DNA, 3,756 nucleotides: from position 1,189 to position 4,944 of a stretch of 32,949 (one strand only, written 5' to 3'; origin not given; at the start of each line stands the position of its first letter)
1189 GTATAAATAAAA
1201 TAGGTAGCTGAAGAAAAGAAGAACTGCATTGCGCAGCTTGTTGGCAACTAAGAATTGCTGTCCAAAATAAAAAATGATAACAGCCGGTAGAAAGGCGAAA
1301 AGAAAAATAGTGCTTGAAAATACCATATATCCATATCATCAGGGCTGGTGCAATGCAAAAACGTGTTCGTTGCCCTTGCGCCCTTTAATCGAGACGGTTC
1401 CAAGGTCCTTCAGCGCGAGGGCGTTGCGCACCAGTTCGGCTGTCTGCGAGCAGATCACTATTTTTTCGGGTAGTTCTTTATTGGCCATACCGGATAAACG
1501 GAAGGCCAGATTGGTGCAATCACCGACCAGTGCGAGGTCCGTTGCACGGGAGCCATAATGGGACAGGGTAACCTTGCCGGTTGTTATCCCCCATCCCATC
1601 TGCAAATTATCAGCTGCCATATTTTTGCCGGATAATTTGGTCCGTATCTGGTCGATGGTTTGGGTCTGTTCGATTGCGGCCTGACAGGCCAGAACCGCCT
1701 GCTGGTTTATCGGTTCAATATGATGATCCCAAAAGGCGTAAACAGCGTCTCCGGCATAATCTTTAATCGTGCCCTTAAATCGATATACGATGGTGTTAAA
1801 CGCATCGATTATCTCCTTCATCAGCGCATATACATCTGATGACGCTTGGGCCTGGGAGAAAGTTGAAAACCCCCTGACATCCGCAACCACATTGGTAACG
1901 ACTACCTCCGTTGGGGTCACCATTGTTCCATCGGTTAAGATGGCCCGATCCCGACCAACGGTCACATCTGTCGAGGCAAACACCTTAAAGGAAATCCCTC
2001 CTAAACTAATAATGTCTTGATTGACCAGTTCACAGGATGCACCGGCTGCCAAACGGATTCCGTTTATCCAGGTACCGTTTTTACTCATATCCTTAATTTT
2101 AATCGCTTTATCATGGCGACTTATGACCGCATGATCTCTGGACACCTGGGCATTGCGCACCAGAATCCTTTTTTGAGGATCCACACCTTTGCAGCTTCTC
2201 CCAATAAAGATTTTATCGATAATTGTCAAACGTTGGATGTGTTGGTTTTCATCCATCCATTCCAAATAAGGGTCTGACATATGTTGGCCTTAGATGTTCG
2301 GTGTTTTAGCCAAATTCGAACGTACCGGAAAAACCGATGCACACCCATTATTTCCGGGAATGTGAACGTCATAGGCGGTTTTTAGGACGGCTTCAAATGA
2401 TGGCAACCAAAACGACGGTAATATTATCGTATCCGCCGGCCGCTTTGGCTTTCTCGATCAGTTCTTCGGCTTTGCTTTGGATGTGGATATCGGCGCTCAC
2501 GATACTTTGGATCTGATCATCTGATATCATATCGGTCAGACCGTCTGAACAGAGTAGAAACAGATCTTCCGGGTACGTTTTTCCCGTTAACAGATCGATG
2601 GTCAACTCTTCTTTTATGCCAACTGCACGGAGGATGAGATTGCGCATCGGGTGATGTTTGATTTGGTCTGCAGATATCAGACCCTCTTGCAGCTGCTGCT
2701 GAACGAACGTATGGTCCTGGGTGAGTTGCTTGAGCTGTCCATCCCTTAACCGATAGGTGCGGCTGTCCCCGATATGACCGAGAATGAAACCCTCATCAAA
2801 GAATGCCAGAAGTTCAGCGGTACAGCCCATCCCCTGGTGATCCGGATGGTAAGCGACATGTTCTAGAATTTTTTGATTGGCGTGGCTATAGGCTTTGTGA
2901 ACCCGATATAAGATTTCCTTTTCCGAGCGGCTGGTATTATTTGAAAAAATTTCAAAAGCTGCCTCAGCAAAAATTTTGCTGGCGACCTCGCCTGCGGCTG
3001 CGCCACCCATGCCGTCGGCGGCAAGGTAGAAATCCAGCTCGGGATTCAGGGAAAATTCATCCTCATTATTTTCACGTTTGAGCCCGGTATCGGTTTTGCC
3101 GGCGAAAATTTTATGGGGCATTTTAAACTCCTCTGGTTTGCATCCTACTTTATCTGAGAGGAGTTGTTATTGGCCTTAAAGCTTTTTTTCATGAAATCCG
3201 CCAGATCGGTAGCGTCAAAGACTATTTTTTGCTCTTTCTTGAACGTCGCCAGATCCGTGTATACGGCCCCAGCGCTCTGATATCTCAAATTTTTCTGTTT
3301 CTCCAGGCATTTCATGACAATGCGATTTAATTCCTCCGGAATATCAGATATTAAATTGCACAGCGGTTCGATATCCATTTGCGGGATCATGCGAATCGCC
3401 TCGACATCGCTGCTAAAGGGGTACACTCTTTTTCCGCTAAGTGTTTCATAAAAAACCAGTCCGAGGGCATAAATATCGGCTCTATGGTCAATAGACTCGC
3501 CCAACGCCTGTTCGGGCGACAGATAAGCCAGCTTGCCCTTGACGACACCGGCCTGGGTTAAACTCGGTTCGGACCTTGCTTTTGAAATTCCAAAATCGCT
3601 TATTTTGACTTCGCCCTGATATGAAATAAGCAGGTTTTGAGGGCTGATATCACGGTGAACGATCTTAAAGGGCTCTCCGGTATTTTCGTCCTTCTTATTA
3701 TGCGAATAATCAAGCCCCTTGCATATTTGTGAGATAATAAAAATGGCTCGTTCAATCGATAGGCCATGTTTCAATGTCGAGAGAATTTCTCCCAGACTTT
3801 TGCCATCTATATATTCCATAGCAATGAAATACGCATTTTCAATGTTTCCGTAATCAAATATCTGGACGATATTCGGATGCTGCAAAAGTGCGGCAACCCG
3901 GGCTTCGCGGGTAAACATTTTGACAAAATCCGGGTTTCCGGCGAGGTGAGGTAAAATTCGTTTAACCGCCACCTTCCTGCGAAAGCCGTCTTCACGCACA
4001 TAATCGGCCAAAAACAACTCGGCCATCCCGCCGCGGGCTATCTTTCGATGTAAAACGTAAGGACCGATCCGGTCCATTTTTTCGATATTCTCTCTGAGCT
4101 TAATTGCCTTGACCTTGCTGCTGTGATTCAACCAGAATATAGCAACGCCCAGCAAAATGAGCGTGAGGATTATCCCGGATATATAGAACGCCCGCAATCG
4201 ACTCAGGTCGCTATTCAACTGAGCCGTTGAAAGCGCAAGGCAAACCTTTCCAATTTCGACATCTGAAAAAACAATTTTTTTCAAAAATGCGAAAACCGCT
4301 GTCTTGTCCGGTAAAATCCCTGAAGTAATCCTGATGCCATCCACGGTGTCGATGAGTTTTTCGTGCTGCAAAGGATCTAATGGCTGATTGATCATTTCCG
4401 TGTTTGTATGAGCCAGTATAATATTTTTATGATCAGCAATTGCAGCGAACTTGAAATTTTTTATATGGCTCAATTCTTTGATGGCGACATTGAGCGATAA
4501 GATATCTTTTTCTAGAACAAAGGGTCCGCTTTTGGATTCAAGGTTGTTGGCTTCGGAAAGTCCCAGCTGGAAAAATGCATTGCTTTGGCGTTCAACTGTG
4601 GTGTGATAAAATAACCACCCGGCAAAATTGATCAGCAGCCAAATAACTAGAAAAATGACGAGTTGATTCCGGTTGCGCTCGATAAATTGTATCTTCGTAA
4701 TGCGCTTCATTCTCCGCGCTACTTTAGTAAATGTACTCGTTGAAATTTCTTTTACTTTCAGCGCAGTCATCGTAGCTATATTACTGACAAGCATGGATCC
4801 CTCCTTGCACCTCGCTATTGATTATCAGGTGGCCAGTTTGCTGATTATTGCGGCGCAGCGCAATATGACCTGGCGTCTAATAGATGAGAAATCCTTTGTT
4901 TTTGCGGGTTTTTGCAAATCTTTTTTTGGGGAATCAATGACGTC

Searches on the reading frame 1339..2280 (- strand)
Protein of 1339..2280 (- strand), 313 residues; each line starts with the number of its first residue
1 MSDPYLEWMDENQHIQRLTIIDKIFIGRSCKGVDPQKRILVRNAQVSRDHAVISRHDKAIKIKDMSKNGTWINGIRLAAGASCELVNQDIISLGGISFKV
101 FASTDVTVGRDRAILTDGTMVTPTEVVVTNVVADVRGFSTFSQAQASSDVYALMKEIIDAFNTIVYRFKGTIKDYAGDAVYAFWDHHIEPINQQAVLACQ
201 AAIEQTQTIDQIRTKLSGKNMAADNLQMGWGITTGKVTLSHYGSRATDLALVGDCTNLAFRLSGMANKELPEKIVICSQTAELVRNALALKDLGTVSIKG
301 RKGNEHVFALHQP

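Call 6: search_protein_families(library=pfam, proteins=[window:1339-2280:-])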
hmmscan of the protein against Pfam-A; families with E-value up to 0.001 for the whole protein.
window:1339-2280:- (313 aa): 3 families
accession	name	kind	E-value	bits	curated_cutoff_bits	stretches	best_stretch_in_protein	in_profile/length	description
PF00498.31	FHA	-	8.4e-14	52.2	20.7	1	25-94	2-67/67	FHA domain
PF00211.25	Guanylate_cyc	-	3.3e-13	50.1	21.9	1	128-311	9-182/183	Adenylate and Guanylate cyclase catalytic domain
PF16697.10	Yop-YscD_cpl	-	1.5e-06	28.8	33.2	1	32-100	22-90/94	Inner membrane component of T3SS, cytoplasmic domain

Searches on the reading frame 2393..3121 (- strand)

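Call 6: search_protein_families(library=pfam, proteins=[window:2393-3121:-])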
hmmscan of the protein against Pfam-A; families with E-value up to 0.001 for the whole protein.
window:2393-3121:- (242 aa): 2 families
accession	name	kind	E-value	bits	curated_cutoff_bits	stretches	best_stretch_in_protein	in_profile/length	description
PF00481.26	PP2C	-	9.3e-16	58.7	20.3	1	16-139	22-142/255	Protein phosphatase 2C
PF13672.11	PP2C_2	-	2.2e-14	54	24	1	16-203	9-182/209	Protein phosphatase 2C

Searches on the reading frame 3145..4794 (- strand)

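Call 6: search_protein_families(library=pfam, proteins=[window:3145-4794:-])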
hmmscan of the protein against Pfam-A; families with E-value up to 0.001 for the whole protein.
window:3145-4794:- (549 aa): 3 families
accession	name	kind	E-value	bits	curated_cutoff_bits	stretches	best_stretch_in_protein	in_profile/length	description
PF00069.31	Pkinase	-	2.2e-41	142.4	31.7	1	247-507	2-254/263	Protein kinase domain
PF07714.23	PK_Tyr_Ser-Thr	-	2.1e-33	116.2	23.1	1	248-505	3-249/258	Protein tyrosine and serine/threonine kinase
PF17203.10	sCache_3_2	-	0.00039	20.9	28.4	1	78-147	14-86/140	Single cache domain 3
